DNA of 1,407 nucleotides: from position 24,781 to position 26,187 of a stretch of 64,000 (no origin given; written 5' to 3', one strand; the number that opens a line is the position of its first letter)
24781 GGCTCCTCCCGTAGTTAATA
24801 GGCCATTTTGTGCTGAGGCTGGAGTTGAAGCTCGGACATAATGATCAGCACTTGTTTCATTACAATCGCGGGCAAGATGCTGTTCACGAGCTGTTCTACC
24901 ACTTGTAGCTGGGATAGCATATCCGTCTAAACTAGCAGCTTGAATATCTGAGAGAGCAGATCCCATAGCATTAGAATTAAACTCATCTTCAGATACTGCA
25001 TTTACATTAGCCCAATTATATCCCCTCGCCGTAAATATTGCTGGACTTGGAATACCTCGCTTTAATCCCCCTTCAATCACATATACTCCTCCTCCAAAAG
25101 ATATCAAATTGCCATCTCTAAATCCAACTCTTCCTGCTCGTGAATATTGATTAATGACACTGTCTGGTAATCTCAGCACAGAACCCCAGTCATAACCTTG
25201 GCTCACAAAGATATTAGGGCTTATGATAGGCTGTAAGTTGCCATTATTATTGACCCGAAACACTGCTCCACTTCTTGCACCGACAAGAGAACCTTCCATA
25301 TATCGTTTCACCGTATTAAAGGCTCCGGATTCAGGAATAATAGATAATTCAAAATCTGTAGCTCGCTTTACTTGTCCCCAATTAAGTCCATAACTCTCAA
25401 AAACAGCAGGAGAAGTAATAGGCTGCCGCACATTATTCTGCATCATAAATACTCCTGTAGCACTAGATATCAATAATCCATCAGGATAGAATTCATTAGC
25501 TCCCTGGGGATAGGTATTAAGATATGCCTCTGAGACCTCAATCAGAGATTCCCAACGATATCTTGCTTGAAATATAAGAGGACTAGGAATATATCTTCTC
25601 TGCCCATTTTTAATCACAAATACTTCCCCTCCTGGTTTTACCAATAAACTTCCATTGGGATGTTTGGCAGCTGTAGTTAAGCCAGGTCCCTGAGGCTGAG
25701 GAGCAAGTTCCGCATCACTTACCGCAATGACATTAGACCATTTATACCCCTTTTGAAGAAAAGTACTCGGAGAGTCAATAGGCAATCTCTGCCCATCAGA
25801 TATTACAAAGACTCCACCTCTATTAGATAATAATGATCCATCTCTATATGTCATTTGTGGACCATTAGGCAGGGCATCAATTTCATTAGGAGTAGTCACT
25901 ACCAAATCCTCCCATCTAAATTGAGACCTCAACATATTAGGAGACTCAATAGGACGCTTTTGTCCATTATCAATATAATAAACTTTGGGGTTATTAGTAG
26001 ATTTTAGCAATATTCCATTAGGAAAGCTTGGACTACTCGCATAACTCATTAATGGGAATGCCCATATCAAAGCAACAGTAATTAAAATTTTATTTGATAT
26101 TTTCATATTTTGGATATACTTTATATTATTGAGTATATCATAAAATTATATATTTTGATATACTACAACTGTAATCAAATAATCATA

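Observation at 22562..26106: Pair of secreted cell-wall hydrolase candidates sharing a novel ~57-aa tandem repeat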

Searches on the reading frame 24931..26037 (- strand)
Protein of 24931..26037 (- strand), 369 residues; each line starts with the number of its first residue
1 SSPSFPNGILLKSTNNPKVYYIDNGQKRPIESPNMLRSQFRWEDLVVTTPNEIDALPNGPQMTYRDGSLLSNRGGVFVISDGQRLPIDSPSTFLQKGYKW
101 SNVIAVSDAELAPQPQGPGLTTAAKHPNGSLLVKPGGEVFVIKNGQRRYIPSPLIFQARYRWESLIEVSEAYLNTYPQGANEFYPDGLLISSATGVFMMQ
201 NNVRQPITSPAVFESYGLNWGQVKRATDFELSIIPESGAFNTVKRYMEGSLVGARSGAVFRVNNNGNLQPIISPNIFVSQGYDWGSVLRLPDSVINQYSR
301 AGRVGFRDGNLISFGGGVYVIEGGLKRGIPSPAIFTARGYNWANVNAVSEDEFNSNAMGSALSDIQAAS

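Call 27: search_protein_families(library=pfam, alignment_id=A3, max_evalue=1)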
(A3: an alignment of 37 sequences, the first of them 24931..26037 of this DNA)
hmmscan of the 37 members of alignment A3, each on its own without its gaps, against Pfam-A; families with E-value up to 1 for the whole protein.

A. member 1, window:24931-26037:- (369 aa): 0 families

B. families by the number of members that match (of 37 scanned): 25 families
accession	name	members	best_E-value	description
PF00565.23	SNase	9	1.7e-20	Staphylococcal nuclease homologue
PF05108.18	T7SS_ESX1_EccB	7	7.9e-06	Type VII secretion system ESX-1, transport TM domain B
PF24145.1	K1-lyase_N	6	0.011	K1 capsule-specific polysaccharide lyase, N-terminal domain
PF19731.4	DUF6222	5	0.0056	Family of unknown function (DUF6222)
PF02839.19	CBM_5_12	4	0.047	Carbohydrate-binding module family 5/12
PF08486.15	SpoIID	3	8.4e-09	Stage II sporulation protein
PF20606.3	DUF6799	3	0.0031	Domain of unknown function (DUF6799)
PF22764.1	E217_Gp32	2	0.097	Tail fiber protein gp32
PF00082.27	Peptidase_S8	1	2e-41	Subtilase family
PF20434.5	BD-FAE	1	3e-27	BD-FAE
PF00135.34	COesterase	1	7.8e-21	Carboxylesterase family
PF07859.19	Abhydrolase_3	1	1.9e-12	alpha/beta hydrolase fold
PF00326.27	Peptidase_S9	1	1.4e-06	Prolyl oligopeptidase family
PF06056.18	Terminase_5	1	0.0025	Putative ATPase subunit of terminase (gpP-like)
PF12697.13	Abhydrolase_6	1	0.024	Alpha/beta hydrolase family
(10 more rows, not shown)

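Call 28: predict_structure(alignment_id=A3)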
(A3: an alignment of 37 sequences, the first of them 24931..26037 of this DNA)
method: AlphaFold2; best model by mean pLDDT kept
length: 369 residues; sequences in the alignment: 37
mean_pLDDT: 92.4   pTM: 0.81
mean pLDDT of the five models: 92.4, 92.1, 92.0, 92.0, 91.6
residues with pLDDT >= 90: 314; 70-90: 46; 50-70: 4; < 50: 5
segments of 3 or more residues with pLDDT < 50: 367-369
pLDDT, mean of each block of 10 residues (from residue 1): 77 93 92 84 90 92 91 94 94 96 92 92 95 96 97 93 95 97 95 94 94 93 93 94 93 93 95 95 94 94 95 96 94 90 95 95 61
secondary structure, 60 per line:
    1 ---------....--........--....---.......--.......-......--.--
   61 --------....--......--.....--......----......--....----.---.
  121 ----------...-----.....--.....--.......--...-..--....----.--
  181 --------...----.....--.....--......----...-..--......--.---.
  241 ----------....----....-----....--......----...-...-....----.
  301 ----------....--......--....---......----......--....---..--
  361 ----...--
elements in order: E10-13 E16-23 E26-29 H33-39 E45-48 H50-55 E69-72 E75-80 E83-87 H90-95 E103-105 H108-111 E131-133 E139-143 E146-150 H153-159 H170-173 E189-191 E196-200 E203-207 H210-215 H228-233 E251-254 E259-262 E268-271 H274-279 E288-290 H292-295 E311-314 E317-322 E325-328 H332-337 E345-347 H350-353

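Call 41: find_related_loci(query=A3, collection=genome_contigs, flank=5000)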
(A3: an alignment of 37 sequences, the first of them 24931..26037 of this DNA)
Query A3 (369 aa) in genome_contigs; peptide patterns used: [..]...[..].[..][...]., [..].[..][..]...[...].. (x = any residue, [..] = any of these).
54 stretches matched a pattern; 31 encode a relative of the query (tblastn E <= 1e-3); 28 distinct loci.
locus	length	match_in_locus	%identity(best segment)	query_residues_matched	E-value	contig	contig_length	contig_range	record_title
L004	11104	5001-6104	91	1-369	0e+0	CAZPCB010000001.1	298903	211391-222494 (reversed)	MAG TPA_asm: uncultured Candidatus Saccharibacteria bacterium isolate binchicken_co298_492 genome assembly, contig: NODE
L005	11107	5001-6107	88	1-369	0e+0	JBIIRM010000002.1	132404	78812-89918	MAG: Candidatus Paceibacteria bacterium isolate ME2003-09-08pf_3300042542_group2_bin38 Rohwer_bin1530_scaffold_11_c1, wh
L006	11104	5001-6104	80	2-369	0e+0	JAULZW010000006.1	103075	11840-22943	MAG: Candidatus Paceibacterota bacterium isolate P_PACE2 NODE_189_length_103075_cov_2.958144, whole genome shotgun seque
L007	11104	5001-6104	80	2-369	0e+0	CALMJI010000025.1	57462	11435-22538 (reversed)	MAG TPA_asm: uncultured bacterium isolate SRR5997543_bin.20_CONCOCT_v1.1_MAG genome assembly, contig: ERZ795114.47, whol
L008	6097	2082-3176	79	5-369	0e+0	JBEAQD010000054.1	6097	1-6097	MAG: Candidatus Parcubacteria bacterium isolate muddycreek_2019_sw_WHONDRS-S19S_0082_B_bin.32 scaffold_670769, whole gen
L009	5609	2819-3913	79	5-369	0e+0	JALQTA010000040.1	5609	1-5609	MAG: Candidatus Paceibacterota bacterium isolate BSH.5 NODE_40_length_5609_cov_2.214389, whole genome shotgun sequence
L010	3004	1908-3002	78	1-367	0e+0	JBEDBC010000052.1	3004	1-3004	MAG: Candidatus Parcubacteria bacterium isolate NASQAN2014_035_B_bin.8 scaffold_574018, whole genome shotgun sequence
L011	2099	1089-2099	78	1-367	0e+0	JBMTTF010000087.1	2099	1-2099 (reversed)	MAG: Minisyncoccia bacterium isolate Tbon_V10_S28_100percent_par_Tbon_V10_S28_metabat.7 NODE_26091_length_2099_cov_4.998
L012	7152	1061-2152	62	2-363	3e-152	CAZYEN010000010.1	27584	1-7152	MAG TPA_asm: uncultured Candidatus Saccharibacteria bacterium isolate binchicken_co216_135 genome assembly, contig: k141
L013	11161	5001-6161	61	4-367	4e-150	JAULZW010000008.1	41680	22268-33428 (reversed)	MAG: Candidatus Paceibacterota bacterium isolate P_PACE2 NODE_1114_length_41680_cov_3.179530, whole genome shotgun seque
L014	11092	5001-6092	53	5-368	4e-128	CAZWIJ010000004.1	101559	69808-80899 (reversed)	MAG TPA_asm: uncultured Candidatus Saccharibacteria bacterium isolate SRP118108_co3_444 genome assembly, contig: NODE_44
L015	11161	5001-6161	53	3-366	1e-127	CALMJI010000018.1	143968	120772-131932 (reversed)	MAG TPA_asm: uncultured bacterium isolate SRR5997543_bin.20_CONCOCT_v1.1_MAG genome assembly, contig: ERZ795114.5, whole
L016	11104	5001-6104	90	1-369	0e+0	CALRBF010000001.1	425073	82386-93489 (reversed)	MAG: Parcubacteria group bacterium isolate ZE-Oct18-75 genome assembly, contig: ZE-Oct18-C3, whole genome shotgun sequen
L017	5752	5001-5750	64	1-362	2e-109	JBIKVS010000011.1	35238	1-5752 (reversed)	MAG: Candidatus Paceibacteria bacterium isolate ME2015-08-30_3300044855_group6_bin32 Rohwer_bin1533_scaffold_213_c1, who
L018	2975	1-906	60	1-367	6e-112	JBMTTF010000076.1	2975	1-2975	MAG: Minisyncoccia bacterium isolate Tbon_V10_S28_100percent_par_Tbon_V10_S28_metabat.7 NODE_14201_length_2975_cov_8.373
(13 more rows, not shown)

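Call 62: search_dna_similar(query=window:24931-26037:-, collection=phages, mode=protein, max_evalue=0.001, max_rows=20)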
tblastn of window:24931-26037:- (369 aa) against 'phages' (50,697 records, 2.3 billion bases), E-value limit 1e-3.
Records with a match: 7; places in all: 7; records where one place covers at least 80% of the query: 0.
Best place of each record, by identity: <60% 7.
By first word of the organism name: Streptomyces 7.
By host as written in the record: - 2; Streptomyces griseus ATCC 10137 2; Streptomyces viridochromogenes DSM40736 2; Streptomyces griseofuscus ATCC 23916 1.
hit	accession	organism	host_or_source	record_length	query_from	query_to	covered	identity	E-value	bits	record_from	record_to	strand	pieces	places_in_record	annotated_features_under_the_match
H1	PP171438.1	Streptomyces phage Ankus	soil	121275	107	365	56%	29.7%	2e-4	98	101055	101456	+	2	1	record has no annotation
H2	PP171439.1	Streptomyces phage Byblos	soil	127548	107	365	56%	29.7%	2e-4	98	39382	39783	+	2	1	record has no annotation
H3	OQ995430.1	Streptomyces phage Kenrey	Streptomyces griseus ATCC 10137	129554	284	363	22%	36.1%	5e-4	48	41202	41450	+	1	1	47: hypothetical protein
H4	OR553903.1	Streptomyces phage Phredrick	Streptomyces griseus ATCC 10137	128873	302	363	17%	42.2%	1e-3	47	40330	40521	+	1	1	45: hypothetical protein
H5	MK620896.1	Streptomyces phage Circinus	Streptomyces griseofuscus ATCC 23916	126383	286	363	21%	32.5%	2e-4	49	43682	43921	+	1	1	43: hypothetical protein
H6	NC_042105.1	Streptomyces phage BillNye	Streptomyces viridochromogenes DSM40736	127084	286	363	21%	32.5%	2e-4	49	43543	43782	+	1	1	hypothetical protein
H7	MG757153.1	Streptomyces phage BillNye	Streptomyces viridochromogenes DSM40736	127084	286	363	21%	32.5%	2e-4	49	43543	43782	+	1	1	hypothetical protein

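Call 63: get_annotated_region(hit=H3, flank=5000)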
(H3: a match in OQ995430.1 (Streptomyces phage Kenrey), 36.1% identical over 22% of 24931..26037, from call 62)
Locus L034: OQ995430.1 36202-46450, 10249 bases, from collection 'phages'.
description: Streptomyces phage Kenrey, complete genome.
organism: Streptomyces phage Kenrey (NCBI taxid 3065412)
taxonomy: Viruses; Duplodnaviria; Heunggongvirae; Uroviricota; Caudoviricetes; Stanwilliamsviridae; Loccivirinae; Gilsonvirus
host: Streptomyces griseus ATCC 10137; source: soil; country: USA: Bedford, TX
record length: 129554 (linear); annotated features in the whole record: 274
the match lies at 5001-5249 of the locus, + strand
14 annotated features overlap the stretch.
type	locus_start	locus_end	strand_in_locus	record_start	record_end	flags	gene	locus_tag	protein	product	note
CDS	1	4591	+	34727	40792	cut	45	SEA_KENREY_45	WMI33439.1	minor tail protein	-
CDS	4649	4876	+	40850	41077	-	46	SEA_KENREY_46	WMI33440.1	hypothetical protein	-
CDS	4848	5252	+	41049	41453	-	47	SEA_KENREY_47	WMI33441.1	hypothetical protein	-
CDS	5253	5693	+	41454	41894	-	48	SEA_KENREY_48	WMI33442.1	hypothetical protein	-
CDS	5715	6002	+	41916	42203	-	49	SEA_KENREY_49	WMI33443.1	HNH endonuclease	-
CDS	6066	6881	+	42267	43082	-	50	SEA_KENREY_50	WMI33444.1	metallophosphoesterase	-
CDS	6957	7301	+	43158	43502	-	51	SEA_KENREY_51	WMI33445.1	hypothetical protein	-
CDS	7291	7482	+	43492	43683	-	52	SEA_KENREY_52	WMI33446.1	hypothetical protein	-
CDS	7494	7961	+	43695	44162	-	53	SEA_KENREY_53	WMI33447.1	MerR-like helix-turn-helix DNA binding domain protein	helix-turn-helix DNA binding domain, MerR-like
CDS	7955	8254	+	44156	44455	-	54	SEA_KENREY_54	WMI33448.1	hypothetical protein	-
CDS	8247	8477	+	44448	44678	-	55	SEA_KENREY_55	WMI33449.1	hypothetical protein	-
CDS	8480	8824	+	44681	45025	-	56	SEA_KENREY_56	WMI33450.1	hypothetical protein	-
CDS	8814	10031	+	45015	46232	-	57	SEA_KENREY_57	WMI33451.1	DnaB-like dsDNA helicase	-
CDS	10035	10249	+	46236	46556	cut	58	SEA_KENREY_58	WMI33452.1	hypothetical protein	-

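Call 72: fold_search(model_id=the predicted structure, library=viral)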
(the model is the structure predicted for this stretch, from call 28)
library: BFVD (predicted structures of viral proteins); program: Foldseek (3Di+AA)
matches with E <= 10: 360; with E <= 0.001: 2
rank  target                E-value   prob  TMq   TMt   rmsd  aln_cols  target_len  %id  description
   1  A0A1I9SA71            3.0e-07  1.00  0.26  0.71   3.4       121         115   27  Uncharacterized protein [Rhodococcus phage Weasels2]
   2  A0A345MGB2            4.9e-05  1.00  0.22  0.70   2.2        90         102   24  Uncharacterized protein [Streptomyces phage LukeCage]
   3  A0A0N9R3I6            4.5e-03  1.00  0.18  0.17   8.0       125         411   11  Uncharacterized protein [Chrysochromulina ericina virus CeV-01B]
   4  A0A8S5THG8            8.9e-03  0.21  0.11  0.06  23.8       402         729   12  NHL protein [Myoviridae sp. ctIty1]
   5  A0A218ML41            1.4e-02  1.00  0.14  0.26   2.8        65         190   25  Uncharacterized protein [uncultured virus]
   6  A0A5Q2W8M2            2.1e-02  1.00  0.15  0.11   1.6        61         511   23  (no name in the UniProt tables at hand)
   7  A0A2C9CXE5            3.5e-02  0.09  0.11  0.09  25.9       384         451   10  Uncharacterized protein [Yersinia phage fHe-Yen9-04]
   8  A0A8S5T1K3            5.6e-02  0.06  0.09  0.06  26.4       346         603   10  LysM domain-containing protein [Myoviridae sp. ctWb16]
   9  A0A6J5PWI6            6.2e-02  1.00  0.14  0.44   5.2        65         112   22  Uncharacterized protein [uncultured Caudovirales phage]
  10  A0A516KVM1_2          6.9e-02  0.07  0.10  0.06  25.6       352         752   10  (no name in the UniProt tables at hand)
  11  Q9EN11                9.5e-02  0.08  0.07  0.11  24.4       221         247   11  AMV037 [Amsacta moorei entomopoxvirus]
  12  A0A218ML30            1.1e-01  1.00  0.14  0.12   3.7        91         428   16  Uncharacterized protein [uncultured virus]
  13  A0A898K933            1.2e-01  0.08  0.10  0.07  19.2       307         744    8  (no name in the UniProt tables at hand)
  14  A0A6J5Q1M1            1.2e-01  0.06  0.09  0.07  21.9       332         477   10  Tail tubular protein Gp11 [uncultured Caudovirales phage]
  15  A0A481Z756            1.8e-01  0.20  0.12  0.12  11.2       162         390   19  Uncharacterized protein [Pithovirus LCPAC202]
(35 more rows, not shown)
